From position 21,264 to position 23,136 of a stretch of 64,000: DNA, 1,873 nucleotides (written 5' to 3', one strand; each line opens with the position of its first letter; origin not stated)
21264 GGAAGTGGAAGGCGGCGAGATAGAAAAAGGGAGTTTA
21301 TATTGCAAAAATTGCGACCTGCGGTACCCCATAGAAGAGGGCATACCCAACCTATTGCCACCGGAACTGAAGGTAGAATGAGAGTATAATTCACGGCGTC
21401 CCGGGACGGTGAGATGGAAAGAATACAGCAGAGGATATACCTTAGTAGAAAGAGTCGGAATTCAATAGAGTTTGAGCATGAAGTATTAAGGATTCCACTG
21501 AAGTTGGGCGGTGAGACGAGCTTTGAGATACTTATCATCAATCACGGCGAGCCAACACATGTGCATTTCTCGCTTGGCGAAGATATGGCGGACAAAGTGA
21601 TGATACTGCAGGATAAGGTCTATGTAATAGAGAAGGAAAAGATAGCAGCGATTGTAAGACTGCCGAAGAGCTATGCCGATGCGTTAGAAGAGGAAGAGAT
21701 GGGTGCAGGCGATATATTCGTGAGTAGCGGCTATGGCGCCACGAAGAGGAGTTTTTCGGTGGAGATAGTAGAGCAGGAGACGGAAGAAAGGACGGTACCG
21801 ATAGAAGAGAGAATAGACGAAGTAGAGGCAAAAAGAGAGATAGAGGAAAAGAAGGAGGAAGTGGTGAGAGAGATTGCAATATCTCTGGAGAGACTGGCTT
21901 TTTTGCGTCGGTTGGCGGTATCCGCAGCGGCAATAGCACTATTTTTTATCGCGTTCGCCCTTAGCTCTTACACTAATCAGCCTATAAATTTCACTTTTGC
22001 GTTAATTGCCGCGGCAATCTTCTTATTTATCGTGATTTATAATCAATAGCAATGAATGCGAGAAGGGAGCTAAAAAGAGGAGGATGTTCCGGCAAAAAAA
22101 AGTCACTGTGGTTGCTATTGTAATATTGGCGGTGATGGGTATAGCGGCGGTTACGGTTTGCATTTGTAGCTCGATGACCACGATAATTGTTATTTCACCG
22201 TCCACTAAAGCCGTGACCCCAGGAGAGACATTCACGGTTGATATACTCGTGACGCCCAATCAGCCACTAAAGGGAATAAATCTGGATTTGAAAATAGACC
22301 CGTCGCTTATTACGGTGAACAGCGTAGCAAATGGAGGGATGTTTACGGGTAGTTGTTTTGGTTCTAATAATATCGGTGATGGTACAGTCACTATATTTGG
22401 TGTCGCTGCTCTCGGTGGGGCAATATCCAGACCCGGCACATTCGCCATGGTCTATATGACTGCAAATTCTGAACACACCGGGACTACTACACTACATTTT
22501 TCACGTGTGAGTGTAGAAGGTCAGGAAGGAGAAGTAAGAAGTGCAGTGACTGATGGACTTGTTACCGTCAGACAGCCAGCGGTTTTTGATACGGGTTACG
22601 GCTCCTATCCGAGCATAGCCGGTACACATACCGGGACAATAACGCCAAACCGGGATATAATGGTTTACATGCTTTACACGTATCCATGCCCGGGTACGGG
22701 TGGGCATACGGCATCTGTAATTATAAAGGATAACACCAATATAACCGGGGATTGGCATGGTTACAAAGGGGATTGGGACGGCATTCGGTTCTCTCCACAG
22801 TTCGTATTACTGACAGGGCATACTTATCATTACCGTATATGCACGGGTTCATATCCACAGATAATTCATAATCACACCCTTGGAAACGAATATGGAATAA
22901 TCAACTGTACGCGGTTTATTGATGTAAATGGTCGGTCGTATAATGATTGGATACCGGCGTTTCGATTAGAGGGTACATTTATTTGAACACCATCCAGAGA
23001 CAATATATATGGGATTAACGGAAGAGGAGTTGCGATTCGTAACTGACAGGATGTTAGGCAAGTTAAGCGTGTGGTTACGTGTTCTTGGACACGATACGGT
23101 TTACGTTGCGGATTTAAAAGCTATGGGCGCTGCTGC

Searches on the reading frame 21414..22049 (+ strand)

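Call 6: search_protein_families(library=pfam, proteins=[window:21414-22049:+], max_evalue=0.05)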
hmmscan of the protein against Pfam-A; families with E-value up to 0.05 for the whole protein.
window:21414-22049:+ (211 aa): 3 families
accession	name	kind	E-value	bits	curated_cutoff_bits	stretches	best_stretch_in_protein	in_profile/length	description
PF24368.1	DUF7524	-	3.8e-19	69.6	27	1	26-191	14-167/182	Family of unknown function (DUF7524)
PF03739.19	LptF_LptG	-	0.00012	21.6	27.9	1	140-207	251-315/353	Lipopolysaccharide export system permease LptF/LptG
PF11026.13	DUF2721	-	0.0014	19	28.3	1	127-205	22-104/129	Protein of unknown function (DUF2721)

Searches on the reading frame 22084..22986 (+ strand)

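Call 6: search_protein_families(library=pfam, proteins=[window:22084-22986:+], max_evalue=0.05)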
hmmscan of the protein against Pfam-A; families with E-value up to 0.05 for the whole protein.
window:22084-22986:+ (300 aa): 1 family
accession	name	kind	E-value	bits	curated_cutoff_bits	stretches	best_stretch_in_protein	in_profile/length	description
PF00963.24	Cohesin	-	3e-10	40.9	24.1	1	40-162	7-139/139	Cohesin domain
